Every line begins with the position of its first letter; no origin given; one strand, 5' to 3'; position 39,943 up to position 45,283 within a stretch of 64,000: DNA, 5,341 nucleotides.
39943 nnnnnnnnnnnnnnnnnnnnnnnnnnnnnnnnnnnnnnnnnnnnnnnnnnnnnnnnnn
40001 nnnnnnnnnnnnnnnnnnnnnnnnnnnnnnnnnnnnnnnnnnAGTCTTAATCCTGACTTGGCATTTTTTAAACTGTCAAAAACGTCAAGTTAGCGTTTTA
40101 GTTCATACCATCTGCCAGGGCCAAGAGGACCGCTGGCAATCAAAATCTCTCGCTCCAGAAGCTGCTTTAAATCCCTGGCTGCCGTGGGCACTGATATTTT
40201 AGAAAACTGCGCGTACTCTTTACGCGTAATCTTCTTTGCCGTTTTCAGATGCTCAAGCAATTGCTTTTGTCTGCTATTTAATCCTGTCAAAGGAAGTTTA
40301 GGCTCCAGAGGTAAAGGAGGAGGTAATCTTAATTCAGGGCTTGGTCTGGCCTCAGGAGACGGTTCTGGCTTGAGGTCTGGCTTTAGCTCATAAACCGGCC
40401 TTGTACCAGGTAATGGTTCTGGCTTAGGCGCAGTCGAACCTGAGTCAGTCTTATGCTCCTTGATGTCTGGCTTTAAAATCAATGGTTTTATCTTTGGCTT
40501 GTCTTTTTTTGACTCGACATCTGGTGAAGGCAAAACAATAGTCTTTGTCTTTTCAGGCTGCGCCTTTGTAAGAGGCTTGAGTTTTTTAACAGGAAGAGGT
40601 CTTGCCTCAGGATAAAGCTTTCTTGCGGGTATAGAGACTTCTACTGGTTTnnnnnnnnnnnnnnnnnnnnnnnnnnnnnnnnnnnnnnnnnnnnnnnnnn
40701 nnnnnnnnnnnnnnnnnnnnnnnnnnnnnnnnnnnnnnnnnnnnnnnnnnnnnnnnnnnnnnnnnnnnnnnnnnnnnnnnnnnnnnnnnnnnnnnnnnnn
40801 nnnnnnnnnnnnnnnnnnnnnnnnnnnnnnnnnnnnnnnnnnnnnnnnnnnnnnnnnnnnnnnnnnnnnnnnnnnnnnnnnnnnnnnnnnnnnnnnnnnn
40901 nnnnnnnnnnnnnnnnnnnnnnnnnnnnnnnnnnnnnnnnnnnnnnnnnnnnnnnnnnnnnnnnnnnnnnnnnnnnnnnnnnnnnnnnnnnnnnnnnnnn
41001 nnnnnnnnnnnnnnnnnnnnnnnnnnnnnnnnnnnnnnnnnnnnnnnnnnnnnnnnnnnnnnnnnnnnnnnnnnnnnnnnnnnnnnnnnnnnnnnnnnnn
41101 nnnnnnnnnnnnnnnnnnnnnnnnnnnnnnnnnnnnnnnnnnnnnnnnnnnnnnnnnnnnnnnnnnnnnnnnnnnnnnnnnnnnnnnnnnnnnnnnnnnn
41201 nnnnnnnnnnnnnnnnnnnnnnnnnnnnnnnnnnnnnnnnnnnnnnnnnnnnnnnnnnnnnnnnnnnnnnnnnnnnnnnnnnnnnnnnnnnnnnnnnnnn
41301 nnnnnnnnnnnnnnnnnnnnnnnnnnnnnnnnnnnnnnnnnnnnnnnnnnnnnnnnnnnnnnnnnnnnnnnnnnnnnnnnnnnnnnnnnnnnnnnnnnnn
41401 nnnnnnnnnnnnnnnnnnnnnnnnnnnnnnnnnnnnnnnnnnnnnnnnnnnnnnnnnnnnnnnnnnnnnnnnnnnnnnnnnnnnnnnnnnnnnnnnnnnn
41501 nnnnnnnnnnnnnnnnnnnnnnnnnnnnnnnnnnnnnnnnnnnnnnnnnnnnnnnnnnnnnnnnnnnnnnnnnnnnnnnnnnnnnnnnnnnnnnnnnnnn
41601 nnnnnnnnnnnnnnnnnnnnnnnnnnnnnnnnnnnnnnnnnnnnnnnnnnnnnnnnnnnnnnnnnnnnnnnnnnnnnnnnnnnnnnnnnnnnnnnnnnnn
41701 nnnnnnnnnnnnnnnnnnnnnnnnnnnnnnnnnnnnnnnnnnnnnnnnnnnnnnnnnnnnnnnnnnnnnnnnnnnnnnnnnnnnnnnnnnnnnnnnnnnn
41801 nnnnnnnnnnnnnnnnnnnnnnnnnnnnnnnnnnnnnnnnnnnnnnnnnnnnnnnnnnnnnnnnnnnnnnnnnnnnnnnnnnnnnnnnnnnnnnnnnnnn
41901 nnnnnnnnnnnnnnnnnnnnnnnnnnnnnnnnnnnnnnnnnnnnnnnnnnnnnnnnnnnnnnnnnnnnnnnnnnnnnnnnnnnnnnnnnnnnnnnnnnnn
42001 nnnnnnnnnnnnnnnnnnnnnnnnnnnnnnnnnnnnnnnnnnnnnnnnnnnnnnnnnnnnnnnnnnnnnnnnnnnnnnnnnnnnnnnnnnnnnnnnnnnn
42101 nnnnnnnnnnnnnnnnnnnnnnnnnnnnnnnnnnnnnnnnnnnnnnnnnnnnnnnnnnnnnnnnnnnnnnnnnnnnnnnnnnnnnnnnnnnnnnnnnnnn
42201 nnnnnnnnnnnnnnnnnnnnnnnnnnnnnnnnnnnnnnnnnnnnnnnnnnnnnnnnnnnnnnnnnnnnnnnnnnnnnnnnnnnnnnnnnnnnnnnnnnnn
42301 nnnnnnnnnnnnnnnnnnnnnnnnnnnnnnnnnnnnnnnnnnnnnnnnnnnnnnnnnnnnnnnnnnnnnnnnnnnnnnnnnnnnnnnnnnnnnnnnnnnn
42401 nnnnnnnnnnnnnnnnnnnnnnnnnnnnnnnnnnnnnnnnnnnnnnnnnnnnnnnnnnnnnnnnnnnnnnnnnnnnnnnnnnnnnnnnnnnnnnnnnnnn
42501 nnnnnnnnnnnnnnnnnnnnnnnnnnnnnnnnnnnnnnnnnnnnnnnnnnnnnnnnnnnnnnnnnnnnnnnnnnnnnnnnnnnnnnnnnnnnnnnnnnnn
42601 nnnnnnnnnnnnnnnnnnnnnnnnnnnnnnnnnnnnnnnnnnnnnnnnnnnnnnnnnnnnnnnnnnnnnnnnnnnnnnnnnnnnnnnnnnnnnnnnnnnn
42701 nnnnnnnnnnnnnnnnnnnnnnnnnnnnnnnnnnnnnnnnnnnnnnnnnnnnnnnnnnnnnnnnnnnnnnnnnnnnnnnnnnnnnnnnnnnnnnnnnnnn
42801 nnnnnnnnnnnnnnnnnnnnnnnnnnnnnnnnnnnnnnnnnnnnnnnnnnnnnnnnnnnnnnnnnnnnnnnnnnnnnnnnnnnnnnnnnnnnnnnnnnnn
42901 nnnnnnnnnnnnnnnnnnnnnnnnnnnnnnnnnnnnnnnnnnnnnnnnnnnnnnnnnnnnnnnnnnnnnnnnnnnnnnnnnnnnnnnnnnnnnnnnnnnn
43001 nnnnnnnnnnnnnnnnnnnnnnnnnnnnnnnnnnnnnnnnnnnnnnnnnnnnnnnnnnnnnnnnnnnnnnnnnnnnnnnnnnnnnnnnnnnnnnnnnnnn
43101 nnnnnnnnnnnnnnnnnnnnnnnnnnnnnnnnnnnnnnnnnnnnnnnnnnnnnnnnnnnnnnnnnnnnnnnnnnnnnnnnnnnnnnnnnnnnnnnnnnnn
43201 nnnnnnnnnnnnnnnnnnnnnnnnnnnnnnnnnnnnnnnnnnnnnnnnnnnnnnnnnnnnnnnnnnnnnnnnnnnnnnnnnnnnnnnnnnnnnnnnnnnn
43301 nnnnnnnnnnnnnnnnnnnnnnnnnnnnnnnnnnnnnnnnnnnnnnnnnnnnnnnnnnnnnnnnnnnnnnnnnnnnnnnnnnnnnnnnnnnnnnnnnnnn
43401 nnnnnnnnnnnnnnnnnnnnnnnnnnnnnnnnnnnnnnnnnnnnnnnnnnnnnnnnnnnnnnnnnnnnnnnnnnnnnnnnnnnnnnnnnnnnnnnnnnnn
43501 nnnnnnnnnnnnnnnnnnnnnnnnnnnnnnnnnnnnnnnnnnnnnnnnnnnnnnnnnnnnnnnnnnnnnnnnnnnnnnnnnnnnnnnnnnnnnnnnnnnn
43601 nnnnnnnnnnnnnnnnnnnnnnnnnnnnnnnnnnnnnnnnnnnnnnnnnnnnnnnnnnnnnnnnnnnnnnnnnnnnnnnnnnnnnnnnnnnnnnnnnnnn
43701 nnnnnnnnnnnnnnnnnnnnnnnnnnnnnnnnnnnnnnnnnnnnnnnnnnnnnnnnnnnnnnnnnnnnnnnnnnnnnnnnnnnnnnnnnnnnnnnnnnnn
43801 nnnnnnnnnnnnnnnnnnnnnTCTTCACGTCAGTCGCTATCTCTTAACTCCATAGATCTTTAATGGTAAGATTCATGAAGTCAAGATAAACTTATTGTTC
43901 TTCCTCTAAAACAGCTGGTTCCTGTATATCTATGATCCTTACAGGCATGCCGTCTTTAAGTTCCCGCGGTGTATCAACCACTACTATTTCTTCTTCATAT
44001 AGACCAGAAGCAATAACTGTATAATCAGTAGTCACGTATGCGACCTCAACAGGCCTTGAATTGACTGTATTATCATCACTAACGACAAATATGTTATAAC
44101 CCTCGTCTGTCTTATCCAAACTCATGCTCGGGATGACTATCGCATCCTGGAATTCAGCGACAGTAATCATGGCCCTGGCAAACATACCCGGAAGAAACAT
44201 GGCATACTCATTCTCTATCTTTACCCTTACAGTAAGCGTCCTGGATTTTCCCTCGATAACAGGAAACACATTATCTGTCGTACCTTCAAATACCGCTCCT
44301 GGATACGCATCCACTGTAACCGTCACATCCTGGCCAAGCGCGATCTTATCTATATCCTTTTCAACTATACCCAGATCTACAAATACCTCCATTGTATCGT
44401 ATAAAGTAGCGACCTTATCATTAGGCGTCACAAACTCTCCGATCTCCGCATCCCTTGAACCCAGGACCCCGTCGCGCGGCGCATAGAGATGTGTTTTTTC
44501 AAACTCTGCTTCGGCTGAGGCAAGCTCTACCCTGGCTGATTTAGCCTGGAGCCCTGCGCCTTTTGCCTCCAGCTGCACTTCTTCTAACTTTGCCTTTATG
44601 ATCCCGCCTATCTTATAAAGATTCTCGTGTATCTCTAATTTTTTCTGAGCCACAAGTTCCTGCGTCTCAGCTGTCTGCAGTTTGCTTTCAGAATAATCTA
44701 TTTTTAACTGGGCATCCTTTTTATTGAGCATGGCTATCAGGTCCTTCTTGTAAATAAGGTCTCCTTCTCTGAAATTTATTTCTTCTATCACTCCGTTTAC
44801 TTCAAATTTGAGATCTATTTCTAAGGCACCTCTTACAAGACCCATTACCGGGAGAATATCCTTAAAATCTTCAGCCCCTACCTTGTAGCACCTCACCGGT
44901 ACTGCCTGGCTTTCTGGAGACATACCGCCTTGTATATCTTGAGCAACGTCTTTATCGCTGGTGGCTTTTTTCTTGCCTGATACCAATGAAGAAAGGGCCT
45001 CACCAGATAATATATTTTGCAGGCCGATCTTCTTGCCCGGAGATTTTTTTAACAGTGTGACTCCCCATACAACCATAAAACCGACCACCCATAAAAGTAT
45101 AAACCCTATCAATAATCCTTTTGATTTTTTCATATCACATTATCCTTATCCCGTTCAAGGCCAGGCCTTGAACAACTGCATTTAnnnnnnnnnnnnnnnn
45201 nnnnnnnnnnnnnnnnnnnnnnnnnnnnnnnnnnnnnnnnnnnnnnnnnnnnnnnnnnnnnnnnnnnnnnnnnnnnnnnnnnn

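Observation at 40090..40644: RND efflux pump carrying a TonB-like Pro-rich spacer and a C-terminal winged-helix DNA-binding-like domain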

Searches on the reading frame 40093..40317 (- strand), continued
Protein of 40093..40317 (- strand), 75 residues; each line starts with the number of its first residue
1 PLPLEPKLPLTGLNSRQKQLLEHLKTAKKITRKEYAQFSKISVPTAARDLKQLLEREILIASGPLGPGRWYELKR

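Call 77: search_protein_families(library=pfam, proteins=[L003:2240-3160:+, L003:3166-3369:+, L003:3500-4315:+], max_evalue=0.1)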
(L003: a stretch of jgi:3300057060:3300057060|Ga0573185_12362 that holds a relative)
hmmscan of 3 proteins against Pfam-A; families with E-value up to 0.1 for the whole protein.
L003:2240-3160:+ (307 aa): 0 families

L003:3166-3369:+ (68 aa): 1 family
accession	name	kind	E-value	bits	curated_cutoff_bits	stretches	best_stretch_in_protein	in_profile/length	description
PF01710.22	HTH_Tnp_IS630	-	0.03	14.8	21.3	1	28-66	50-88/119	Transposase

L003:3500-4315:+ (272 aa): 0 families

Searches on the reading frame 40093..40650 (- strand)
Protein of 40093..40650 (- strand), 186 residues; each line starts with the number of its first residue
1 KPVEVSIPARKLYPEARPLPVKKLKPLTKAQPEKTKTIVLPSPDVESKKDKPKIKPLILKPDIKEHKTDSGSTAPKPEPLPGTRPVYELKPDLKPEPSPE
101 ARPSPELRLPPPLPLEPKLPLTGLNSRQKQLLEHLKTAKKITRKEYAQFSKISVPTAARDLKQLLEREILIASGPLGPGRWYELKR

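Call 6: search_protein_families(library=pfam, proteins=[window:40093-40650:-], max_evalue=1)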
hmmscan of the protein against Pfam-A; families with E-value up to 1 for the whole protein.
window:40093-40650:- (186 aa): 6 families
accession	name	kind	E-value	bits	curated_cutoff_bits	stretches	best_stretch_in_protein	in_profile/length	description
PF08220.18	HTH_DeoR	-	0.00041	20.5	21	1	127-170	1-44/57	DeoR-like helix-turn-helix domain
PF13412.12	HTH_24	-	0.0099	15.9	21.9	1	124-169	1-46/48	Winged helix-turn-helix DNA-binding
PF08279.18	HTH_11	-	0.02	15.2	25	1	127-169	1-44/55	HTH domain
PF05043.19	Mga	-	0.13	13.3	21.1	1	128-164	18-54/87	Mga helix-turn-helix domain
PF01047.28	MarR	-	0.16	12.3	24.6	1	124-169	1-46/59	MarR family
PF05616.18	Neisseria_TspB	-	0.9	8.4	20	0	38-107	323-388/517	Neisseria meningitidis TspB protein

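Call 90: predict_structure(alignment_id=A2)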
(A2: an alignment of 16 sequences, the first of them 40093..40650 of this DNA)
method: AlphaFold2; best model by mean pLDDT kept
length: 186 residues; sequences in the alignment: 16
mean_pLDDT: 71.4   pTM: 0.41
mean pLDDT of the five models: 71.4, 71.0, 70.2, 67.2, 67.0
residues with pLDDT >= 90: 58; 70-90: 16; 50-70: 98; < 50: 14
segments of 3 or more residues with pLDDT < 50: 71-73
pLDDT, mean of each block of 10 residues (from residue 1): 64 60 55 56 56 61 58 56 52 61 61 66 89 96 97 97 95 92 94
secondary structure, 60 per line:
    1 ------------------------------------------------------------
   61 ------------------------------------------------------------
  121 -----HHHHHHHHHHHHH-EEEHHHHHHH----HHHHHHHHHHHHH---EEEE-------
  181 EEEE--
elements in order: H126-138 E140-142 H143-149 H154-166 E170-173 E181-184
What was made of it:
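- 40282..40647 (-): Cytoplasmic low-complexity linker, aa 1059-1180 (P 24%, K 16%, E 9%). AF2 predicts no secondary structure, pLDDT 52-66 (call 90).
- The linker is long, has no predicted secondary structure at low pLDDT, and so may be protease-accessible (call 90).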

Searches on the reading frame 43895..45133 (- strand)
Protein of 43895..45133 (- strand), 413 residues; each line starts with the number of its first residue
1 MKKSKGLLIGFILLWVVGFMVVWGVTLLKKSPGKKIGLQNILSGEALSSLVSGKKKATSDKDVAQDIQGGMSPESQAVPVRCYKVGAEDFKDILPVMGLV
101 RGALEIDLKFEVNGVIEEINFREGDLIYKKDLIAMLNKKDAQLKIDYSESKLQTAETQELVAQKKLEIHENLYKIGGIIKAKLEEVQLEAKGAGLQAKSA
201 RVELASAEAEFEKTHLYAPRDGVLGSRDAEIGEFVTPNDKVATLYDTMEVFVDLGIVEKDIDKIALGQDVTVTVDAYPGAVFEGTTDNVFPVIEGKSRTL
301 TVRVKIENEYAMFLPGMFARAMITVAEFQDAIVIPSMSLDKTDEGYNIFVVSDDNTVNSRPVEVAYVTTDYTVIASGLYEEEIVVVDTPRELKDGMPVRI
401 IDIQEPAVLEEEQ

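Call 6: search_protein_families(library=pfam, proteins=[window:43895-45133:-], max_evalue=1)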
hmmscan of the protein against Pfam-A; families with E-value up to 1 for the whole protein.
window:43895-45133:- (413 aa): 3 families
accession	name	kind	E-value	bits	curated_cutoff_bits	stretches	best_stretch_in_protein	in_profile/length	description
PF16576.10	HlyD_D23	-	8.6e-28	97.5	30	1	110-319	24-214/214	Barrel-sandwich domain of CusB or HlyD membrane-fusion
PF13437.12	HlyD_3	-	3.5e-18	66.7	22.2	1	216-310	2-97/106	HlyD family secretion protein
PF00529.27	CusB_dom_1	-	0.018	15.7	26.5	0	238-385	12-88/89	Cation efflux system protein CusB domain 1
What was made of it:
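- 43892..45133 (-): Membrane-fusion (periplasmic adaptor) protein of the operon. Pfam HlyD_D23 (E 8.6e-28) and HlyD_3 (call 6).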
